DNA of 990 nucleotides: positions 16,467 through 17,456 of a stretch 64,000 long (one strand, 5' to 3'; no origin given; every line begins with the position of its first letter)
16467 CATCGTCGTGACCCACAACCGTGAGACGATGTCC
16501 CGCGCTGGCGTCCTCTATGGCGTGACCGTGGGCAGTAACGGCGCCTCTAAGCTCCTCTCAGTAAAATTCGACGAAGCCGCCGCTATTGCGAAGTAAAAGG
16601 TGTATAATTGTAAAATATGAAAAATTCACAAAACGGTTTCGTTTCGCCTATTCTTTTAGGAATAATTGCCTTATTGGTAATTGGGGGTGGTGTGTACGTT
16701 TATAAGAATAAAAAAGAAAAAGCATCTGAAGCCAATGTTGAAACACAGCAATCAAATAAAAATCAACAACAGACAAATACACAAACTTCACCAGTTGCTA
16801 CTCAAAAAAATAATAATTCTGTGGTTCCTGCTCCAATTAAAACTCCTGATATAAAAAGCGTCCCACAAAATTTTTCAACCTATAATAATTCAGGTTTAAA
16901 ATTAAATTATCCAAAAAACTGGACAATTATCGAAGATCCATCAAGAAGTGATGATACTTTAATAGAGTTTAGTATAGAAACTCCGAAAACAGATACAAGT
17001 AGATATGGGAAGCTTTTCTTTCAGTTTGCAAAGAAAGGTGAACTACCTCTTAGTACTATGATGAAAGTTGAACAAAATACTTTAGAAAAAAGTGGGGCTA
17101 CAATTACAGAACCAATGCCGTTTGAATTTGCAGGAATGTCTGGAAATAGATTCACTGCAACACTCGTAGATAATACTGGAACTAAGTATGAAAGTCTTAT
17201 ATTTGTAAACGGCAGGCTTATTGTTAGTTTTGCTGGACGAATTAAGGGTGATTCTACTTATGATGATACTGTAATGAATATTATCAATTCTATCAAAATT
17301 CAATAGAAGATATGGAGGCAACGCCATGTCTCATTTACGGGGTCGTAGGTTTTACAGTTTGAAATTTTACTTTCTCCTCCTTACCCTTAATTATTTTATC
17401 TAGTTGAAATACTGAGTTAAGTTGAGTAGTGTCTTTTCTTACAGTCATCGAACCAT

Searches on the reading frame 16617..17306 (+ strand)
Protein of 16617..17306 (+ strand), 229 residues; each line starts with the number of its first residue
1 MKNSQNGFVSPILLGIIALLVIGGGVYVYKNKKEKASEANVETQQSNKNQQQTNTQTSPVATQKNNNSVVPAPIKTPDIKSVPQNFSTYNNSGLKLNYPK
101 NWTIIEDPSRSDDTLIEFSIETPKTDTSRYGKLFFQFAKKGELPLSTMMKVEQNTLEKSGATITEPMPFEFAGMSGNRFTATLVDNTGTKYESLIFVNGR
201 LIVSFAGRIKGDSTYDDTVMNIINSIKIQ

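Call 43: search_protein_families(library=pfam, proteins=[window:16617-17306:+], max_evalue=0.01)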
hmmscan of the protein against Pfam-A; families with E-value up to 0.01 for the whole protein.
window:16617-17306:+ (229 aa): 1 family
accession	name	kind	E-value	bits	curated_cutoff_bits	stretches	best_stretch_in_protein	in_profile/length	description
PF18933.6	PsbP_2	-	0.0031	18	27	0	84-225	42-181/184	PsbP-like protein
